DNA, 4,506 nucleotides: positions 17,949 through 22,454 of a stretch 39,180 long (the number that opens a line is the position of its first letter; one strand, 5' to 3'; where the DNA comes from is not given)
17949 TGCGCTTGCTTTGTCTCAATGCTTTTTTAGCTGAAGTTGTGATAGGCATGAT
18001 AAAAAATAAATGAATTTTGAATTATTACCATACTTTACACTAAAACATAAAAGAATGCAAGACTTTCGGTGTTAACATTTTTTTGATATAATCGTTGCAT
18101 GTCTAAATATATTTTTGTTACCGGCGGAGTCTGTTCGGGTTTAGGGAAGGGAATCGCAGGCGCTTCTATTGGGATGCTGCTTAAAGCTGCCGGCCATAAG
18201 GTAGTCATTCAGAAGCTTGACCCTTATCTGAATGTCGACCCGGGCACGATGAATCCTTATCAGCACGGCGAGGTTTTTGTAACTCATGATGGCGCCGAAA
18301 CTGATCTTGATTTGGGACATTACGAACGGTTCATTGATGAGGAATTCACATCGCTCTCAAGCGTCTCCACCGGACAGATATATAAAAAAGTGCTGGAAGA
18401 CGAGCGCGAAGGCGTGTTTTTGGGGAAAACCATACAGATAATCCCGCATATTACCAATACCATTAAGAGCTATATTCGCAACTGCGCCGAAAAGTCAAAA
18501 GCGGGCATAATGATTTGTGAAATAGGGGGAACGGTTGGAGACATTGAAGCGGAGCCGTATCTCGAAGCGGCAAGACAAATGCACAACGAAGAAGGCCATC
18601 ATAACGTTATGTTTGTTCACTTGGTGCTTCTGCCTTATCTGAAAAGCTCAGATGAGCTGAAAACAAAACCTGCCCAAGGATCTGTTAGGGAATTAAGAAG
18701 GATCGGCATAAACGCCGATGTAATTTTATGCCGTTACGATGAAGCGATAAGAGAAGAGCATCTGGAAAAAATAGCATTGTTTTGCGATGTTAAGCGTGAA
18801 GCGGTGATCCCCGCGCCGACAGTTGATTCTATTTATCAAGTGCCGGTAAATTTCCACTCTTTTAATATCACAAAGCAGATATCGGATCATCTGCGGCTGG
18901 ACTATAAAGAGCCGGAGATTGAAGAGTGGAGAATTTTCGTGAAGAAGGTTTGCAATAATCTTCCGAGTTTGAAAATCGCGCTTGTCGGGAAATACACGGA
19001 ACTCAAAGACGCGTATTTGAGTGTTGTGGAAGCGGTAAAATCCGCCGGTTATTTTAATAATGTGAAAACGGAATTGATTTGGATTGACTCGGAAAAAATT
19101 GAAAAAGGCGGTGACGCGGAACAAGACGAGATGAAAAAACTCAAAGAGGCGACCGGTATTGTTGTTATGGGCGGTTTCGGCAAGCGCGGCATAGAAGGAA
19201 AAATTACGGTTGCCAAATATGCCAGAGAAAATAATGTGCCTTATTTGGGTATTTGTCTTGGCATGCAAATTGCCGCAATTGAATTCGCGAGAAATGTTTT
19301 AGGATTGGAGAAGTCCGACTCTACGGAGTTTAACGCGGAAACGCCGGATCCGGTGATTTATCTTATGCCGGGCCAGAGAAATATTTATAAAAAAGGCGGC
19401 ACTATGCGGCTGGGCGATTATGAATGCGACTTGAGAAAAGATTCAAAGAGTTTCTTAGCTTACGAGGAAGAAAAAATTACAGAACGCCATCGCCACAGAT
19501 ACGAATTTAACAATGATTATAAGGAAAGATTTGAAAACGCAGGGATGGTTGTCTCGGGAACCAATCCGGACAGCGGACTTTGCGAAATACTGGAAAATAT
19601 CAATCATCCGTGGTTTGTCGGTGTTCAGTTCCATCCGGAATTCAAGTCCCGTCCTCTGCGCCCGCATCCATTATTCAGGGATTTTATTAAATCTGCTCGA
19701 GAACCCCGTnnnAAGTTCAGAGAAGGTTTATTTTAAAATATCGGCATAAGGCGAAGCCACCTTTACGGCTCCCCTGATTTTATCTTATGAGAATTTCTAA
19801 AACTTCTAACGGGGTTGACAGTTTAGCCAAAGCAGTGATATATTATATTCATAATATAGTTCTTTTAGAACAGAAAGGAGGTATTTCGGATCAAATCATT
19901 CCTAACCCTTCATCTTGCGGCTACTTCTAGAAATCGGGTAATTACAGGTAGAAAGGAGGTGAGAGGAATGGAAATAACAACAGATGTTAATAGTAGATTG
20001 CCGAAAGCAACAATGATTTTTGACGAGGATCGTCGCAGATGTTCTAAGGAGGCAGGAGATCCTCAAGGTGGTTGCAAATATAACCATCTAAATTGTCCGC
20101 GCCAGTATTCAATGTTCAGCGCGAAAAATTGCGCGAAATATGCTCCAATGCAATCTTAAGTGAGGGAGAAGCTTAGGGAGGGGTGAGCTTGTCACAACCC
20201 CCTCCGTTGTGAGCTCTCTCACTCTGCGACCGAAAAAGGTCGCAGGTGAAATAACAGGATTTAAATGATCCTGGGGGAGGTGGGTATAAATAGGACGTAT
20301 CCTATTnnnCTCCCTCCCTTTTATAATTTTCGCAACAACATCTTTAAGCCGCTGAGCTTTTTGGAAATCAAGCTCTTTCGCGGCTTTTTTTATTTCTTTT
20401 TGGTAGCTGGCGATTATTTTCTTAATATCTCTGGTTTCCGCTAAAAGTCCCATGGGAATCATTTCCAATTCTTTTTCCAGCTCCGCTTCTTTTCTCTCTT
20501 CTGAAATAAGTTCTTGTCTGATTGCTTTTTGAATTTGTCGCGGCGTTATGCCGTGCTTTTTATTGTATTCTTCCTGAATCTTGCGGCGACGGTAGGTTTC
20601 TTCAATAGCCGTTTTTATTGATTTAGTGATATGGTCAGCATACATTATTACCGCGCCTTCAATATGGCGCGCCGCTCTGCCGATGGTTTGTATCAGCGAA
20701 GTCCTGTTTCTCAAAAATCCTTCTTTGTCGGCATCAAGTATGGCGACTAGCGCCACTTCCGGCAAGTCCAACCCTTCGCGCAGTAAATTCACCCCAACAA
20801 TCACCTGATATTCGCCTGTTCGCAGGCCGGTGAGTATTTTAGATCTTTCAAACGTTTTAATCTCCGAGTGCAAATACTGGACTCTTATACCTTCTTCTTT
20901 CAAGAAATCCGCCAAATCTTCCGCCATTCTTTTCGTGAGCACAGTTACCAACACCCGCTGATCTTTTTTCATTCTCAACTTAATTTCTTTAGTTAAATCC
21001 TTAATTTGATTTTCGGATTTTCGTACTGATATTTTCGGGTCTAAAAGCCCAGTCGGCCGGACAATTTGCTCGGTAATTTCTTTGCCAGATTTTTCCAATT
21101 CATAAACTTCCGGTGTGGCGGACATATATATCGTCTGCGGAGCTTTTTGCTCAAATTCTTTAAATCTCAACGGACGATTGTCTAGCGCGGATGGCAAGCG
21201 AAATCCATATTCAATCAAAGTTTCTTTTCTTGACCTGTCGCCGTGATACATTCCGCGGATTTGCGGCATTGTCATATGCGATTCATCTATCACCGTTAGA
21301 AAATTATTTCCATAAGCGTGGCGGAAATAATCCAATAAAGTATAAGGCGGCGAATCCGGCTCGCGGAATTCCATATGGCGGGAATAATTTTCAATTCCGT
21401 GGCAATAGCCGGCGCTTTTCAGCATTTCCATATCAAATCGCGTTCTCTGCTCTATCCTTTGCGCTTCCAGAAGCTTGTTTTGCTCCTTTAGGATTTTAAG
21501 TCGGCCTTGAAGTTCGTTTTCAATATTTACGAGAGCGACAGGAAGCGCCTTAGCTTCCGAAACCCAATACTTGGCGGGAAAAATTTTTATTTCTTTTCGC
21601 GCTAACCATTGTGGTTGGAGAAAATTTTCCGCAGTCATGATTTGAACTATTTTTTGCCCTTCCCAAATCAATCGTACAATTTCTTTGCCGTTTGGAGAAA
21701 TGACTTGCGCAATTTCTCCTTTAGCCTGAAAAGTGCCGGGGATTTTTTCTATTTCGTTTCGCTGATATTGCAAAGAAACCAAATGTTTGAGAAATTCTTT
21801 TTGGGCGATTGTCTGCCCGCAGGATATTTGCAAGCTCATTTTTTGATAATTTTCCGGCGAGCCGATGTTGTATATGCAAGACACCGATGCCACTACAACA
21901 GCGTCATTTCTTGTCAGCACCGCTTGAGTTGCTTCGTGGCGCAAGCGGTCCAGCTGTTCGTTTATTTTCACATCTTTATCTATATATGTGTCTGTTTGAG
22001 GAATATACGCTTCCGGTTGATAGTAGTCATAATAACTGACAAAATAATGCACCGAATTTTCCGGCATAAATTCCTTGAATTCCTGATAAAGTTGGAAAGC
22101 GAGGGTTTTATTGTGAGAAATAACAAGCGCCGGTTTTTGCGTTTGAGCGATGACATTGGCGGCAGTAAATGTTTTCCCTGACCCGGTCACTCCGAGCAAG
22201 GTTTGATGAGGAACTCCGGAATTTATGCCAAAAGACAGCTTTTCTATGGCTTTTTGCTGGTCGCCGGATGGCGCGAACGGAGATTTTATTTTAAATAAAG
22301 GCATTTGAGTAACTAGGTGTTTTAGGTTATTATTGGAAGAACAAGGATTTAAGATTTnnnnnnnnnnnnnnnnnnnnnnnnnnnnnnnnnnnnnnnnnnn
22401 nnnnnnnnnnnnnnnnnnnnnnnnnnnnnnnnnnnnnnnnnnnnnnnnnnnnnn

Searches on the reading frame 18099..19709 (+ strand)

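Call 67: search_protein_families(library=pfam, proteins=[window:18099-19709:+], max_evalue=0.001)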
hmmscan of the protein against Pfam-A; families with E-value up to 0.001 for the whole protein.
window:18099-19709:+ (537 aa): 3 families
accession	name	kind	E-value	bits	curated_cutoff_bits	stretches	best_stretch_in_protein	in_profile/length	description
PF06418.20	CTP_synth_N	-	3.3e-117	391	26.1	1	3-267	1-265/265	CTP synthase N-terminus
PF00117.34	GATase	-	1.1e-41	143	22.8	1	302-531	2-189/190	Glutamine amidotransferase class-I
PF07722.19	Peptidase_C26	-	6.2e-07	29.8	20.5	1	369-514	95-219/219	Peptidase C26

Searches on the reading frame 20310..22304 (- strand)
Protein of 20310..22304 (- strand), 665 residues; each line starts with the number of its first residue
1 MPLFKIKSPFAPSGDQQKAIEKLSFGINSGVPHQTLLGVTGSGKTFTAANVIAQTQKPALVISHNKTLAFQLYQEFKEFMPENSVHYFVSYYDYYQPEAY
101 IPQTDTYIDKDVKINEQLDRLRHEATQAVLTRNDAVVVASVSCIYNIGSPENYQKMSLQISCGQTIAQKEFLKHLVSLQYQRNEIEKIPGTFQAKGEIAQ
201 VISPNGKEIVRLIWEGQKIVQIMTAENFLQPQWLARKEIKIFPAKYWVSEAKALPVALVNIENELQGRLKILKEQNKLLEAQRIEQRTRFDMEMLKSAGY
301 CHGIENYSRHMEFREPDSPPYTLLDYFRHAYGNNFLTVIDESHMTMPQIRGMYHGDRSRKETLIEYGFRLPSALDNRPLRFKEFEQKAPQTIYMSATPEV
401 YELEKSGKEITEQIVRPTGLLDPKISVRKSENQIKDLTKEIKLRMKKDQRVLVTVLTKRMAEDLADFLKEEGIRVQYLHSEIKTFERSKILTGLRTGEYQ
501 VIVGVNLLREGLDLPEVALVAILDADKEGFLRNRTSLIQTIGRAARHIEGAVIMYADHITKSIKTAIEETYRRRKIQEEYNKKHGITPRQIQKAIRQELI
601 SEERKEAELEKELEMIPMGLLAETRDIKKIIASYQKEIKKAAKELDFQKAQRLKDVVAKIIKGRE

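Call 67: search_protein_families(library=pfam, proteins=[window:20310-22304:-], max_evalue=0.001)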
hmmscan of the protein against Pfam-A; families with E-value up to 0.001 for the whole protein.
window:20310-22304:- (665 aa): 6 families
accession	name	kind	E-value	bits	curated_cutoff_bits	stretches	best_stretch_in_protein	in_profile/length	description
PF00271.37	Helicase_C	-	7.8e-22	78.1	23.5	1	434-547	3-109/110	Helicase conserved C-terminal domain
PF12344.14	UvrB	-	2.4e-21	75.7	27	1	554-596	1-43/43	Ultra-violet resistance protein B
PF17757.6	UvrB_inter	-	1.3e-15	57.7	22.9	1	158-246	1-90/91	UvrB interaction domain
PF04851.21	ResIII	-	1.5e-09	38.5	22.5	1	15-85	7-82/164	Type III restriction enzyme, res subunit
PF00270.35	DEAD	-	7.6e-08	32.7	26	1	15-85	3-76/167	DEAD/DEAH box helicase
PF02151.25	UVR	-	0.00013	22.1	21.5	1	628-660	1-33/36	UvrB/uvrC motif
